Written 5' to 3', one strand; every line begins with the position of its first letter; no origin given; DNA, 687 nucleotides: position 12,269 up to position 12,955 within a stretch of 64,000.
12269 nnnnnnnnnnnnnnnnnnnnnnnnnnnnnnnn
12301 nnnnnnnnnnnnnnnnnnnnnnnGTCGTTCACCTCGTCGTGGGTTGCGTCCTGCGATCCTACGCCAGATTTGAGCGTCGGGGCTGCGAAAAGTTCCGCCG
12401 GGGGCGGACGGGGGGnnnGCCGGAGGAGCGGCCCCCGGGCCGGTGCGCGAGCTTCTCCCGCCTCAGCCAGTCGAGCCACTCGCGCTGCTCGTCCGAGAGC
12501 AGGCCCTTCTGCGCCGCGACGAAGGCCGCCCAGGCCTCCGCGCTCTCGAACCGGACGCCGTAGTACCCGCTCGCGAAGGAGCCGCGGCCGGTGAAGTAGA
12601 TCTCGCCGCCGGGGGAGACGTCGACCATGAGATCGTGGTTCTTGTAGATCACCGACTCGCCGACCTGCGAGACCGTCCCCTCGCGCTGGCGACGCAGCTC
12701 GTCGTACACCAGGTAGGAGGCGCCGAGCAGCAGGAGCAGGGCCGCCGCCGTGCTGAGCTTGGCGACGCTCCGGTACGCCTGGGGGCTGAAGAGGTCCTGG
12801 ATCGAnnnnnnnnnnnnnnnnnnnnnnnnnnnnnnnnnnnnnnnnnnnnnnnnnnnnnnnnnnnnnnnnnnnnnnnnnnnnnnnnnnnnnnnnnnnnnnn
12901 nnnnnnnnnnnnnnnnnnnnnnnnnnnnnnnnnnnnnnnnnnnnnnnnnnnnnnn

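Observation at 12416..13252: Stand-alone MshEN (GspE N-terminal) domain membrane protein; candidate c-di-GMP receptor next to the adhesin-like genes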

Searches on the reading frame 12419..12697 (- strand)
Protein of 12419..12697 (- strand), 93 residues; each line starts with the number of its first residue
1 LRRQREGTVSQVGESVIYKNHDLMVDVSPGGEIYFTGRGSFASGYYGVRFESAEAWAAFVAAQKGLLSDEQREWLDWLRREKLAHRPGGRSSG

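Call 37: predict_structure(alignment_id=A2)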
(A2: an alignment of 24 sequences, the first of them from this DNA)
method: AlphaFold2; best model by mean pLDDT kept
length: 93 residues; sequences in the alignment: 24
mean_pLDDT: 87.3   pTM: 0.78
mean pLDDT of the five models: 87.3, 86.9, 82.9, 80.5, 79.3
residues with pLDDT >= 90: 71; 70-90: 8; 50-70: 7; < 50: 7
segments of 3 or more residues with pLDDT < 50: 89-93
pLDDT, mean of each block of 10 residues (from residue 1): 70 94 94 95 94 96 95 93 69 42
secondary structure, 60 per line:
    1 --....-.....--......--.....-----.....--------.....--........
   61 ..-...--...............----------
elements in order: H3-6 E8-12 E15-20 E23-27 E33-37 E46-50 H53-62 H69-83

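Call 47: fold_search(model_id=the predicted structure, library=pdb)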
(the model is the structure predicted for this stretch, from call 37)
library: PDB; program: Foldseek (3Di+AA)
matches with E <= 10: 474; with E <= 0.001: 0
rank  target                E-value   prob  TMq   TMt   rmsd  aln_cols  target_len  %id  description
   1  3lxq_A                4.6e-01  0.47  0.37  0.10  11.7        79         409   20  The Crystal Structure of a Protein in the Alkaline Phosphatase Superfamily from Vibrio parahaemolyticus to 1.95A (released 2010-03-09)
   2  3lxq_B                4.8e-01  0.44  0.37  0.10  11.7        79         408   20  The Crystal Structure of a Protein in the Alkaline Phosphatase Superfamily from Vibrio parahaemolyticus to 1.95A (released 2010-03-09)
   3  3ulb_A                5.8e-01  0.13  0.22  0.21  13.0        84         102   13  Crystal structure of the pleckstrin homology domain of Saccharomyces cerevisiae Avo1, a TORC2 subunit, in the P212121  (released 2012-04-11)
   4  3rmp_C                6.9e-01  0.21  0.32  0.37   7.9        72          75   17  Structural basis for the recognition of attP substrates by P4-like integrases (released 2012-04-25)
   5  3elx                  8.3e-01  0.33  0.31  0.23   3.8        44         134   25  Crystal structure of apo Zebrafish Ileal Bile Acid-Binding Protein (released 2009-01-13)
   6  3jtz                  8.3e-01  0.23  0.33  0.38   7.0        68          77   16  Structure of the arm-type binding domain of HPI integrase (released 2009-10-06)
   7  3ulb_B                8.8e-01  0.11  0.22  0.22  12.5        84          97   13  Crystal structure of the pleckstrin homology domain of Saccharomyces cerevisiae Avo1, a TORC2 subunit, in the P212121  (released 2012-04-11)
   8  3ju0                  9.3e-01  0.13  0.26  0.25   8.6        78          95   10  Structure of the arm-type binding domain of HAI7 integrase (released 2009-10-06)
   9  6k39_A                9.3e-01  0.08  0.24  0.15  14.4        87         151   15  Structural analysis of AIMP2-DX2 and HSP70 interaction (released 2019-10-02)
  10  6k39_B                1.1e+00  0.08  0.24  0.15  14.3        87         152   15  Structural analysis of AIMP2-DX2 and HSP70 interaction (released 2019-10-02)
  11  2xko_D                1.2e+00  0.25  0.38  0.41   6.7        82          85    8  Crystal structure of the complex of NtcA with its transcriptional co- activator PipX (released 2010-08-18)
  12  2oyq_B                1.2e+00  0.09  0.23  0.04  12.2        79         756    9  Crystal structure of RB69 gp43 in complex with DNA with 5-NIMP opposite an abasic site analog (released 2007-10-23)
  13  4i9l                  1.2e+00  0.09  0.23  0.03  11.3        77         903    9  Crystal structure of the D714A mutant of RB69 DNA polymerase (released 2013-10-09)
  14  3kd1_E                1.2e+00  0.08  0.22  0.03  11.6        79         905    9  Closed binary complex of an RB69 gp43 fingers domain mutant complexed with an acyclic GMP terminated primer template p (released 2011-04-13)
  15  3n5b_B                1.3e+00  0.23  0.38  0.40   7.1        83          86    6  The complex of PII and PipX from Anabaena (released 2010-09-01)
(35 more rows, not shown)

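Call 76: search_solved_structures(query=A2, max_evalue=5)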
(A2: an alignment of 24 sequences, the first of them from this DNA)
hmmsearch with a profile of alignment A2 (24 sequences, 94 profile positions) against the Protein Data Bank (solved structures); distinct sequences matched with E-value up to 5: 2.
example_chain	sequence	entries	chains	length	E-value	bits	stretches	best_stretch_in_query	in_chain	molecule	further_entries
1oh3_A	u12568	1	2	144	1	12.5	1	2-49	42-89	NON-CATALYTIC PROTEIN 1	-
2df4_A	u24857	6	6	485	1.2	12.2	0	34-64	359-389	Glutamyl-tRNA(Gln) amidotransferase subunit A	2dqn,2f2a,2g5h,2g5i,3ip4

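Call 78: find_homologous_proteins(query=A2, max_evalue=0.001)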
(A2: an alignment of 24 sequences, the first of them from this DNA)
Query A2 (24 sequences) (93 aa, profile of the alignment): 12 proteins with E <= 0.001 among 221 candidates.
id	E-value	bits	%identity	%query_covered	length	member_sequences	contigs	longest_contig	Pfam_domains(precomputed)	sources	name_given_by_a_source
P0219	2.2e-33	132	46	84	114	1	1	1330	-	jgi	-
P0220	5.0e-32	127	37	92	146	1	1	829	-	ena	-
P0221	1.1e-30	123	48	88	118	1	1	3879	-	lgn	-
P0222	5.0e-30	121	36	91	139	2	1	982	-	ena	-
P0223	5.2e-30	121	37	88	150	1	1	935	-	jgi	-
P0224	3.8e-28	115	37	84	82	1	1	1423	-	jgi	jgi:predicted RNA-binding protein with RPS1 domain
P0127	2.2e-23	100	41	74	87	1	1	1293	-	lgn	-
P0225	7.3e-21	92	72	75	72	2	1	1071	-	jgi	-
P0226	4.8e-19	86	41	55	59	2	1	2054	-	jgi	jgi:hypothetical protein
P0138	6.2e-19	85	34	62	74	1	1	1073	-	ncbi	-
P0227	1.2e-18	85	32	65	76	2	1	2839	-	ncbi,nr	ncbi:MAG TPA: hypothetical protein EYH19_07050 [Desulfocapsa sulfexigens]|nr:hypothetical protein [D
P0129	4.1e-14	70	48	52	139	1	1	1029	-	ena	-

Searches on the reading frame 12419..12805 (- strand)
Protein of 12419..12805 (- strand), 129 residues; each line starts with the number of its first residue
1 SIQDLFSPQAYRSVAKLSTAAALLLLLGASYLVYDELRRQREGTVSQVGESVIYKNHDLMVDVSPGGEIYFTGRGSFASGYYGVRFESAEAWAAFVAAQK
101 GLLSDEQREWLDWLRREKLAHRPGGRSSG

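Call 20: search_protein_representatives(protein=window:12419-12805:-)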
Query: 129 residues. Proteins with E-value up to 0.001 (for the whole library): 41; up to 1e-10: 16; up to 1e-30: 0. The best 41 are listed.
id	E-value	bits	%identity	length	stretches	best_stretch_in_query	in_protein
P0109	3.7e-24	101.5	71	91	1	60-125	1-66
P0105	2.6e-22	95.6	68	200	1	2-74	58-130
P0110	1.9e-21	92.8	40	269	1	1-121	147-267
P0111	2.2e-21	92.6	43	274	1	2-115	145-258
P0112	2.7e-20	89.0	53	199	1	2-88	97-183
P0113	5.1e-19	84.9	39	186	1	1-114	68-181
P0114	8.5e-19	84.2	38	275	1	2-115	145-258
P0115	2.1e-17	79.7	33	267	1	3-122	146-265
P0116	3.9e-17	78.8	54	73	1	49-115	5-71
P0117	5.6e-17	78.3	40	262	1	3-114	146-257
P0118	1.8e-16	76.7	32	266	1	1-120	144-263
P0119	5.2e-16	75.2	38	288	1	2-116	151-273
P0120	2.1e-15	73.3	42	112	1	21-115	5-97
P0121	5.7e-15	71.9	43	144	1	22-118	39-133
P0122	1.0e-14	71.1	30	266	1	2-120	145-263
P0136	5.5e-05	39.6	33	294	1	26-115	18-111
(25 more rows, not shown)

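Call 54: search_protein_families(library=pfam, proteins=[P0136], max_evalue=0.01)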
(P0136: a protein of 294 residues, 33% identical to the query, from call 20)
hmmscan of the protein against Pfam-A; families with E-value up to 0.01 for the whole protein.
P0136 (294 aa): 0 families
